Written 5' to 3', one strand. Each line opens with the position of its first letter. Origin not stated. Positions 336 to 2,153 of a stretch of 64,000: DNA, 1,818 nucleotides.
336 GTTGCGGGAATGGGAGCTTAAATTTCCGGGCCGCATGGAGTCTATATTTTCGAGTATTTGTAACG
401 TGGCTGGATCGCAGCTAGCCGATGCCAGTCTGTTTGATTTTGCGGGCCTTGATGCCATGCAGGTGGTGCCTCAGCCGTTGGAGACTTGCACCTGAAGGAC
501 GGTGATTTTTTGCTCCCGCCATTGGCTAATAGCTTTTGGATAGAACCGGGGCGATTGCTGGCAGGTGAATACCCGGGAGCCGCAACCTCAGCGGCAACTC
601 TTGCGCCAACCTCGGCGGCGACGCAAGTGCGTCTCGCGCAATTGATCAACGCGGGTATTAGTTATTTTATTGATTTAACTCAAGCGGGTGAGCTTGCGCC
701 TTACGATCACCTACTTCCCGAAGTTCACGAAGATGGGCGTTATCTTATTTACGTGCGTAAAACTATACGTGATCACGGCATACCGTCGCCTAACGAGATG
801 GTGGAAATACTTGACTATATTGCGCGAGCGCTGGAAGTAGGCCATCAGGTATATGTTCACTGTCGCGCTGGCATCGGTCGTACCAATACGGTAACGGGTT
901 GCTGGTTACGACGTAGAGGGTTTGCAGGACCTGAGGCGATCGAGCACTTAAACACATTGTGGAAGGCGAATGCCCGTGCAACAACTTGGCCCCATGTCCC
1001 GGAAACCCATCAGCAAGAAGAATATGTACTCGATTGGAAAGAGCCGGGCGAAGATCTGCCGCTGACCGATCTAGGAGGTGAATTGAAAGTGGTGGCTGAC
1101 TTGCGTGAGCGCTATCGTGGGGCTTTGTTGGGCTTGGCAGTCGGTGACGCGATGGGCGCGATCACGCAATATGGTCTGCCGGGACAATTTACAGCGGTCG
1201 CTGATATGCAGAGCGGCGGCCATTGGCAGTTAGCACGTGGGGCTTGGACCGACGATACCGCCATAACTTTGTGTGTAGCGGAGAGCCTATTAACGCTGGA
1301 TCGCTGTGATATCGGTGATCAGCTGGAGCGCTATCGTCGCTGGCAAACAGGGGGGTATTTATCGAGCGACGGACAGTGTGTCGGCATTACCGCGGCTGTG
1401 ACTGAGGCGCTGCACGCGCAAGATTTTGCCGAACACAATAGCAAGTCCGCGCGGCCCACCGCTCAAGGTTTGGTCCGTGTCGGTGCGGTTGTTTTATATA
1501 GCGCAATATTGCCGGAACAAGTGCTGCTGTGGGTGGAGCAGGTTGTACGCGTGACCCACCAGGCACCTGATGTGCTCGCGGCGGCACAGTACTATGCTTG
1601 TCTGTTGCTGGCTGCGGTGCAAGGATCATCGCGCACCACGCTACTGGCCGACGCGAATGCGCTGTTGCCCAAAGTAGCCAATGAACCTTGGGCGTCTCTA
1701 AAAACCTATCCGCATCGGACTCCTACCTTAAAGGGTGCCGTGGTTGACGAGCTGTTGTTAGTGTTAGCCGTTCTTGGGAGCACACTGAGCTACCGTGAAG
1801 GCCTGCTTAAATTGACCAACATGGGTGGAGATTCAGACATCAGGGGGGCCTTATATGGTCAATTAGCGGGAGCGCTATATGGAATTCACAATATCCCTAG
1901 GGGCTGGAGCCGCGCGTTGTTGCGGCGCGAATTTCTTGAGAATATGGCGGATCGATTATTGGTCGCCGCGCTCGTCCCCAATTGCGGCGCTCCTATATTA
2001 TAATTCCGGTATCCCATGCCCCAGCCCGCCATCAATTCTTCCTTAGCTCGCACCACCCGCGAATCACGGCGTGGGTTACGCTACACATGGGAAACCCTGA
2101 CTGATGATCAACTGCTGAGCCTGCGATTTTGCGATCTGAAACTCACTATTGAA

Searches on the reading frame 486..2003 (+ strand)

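Call 71: search_protein_families(library=pfam, proteins=[window:486-2003:+], max_evalue=0.00001)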
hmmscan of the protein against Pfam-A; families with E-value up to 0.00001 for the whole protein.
window:486-2003:+ (505 aa): 5 families
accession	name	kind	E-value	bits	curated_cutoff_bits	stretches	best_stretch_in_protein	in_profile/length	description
PF03747.19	ADP_ribosyl_GH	-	1.9e-42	146.4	26.2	1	212-472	1-286/287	ADP-ribosylglycohydrolase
PF22785.1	Tc-R-P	-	9.3e-13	49.1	27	1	42-145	8-105/106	Polymorphic toxin system, DSP-PTPase phosphatase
PF22784.1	PTP-SAK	-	7.2e-11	42.8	27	1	49-179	23-151/153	Swiss Army Knife protein, DSP-PTPase phosphatase domain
PF00782.25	DSPc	-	3.3e-08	33.9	33.5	1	49-156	10-111/133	Dual specificity phosphatase, catalytic domain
PF22741.1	PTP-NADK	-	2.3e-07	30.8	27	1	45-141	36-129/163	DSP-PTPase phosphatase fused to NAD+ Kinase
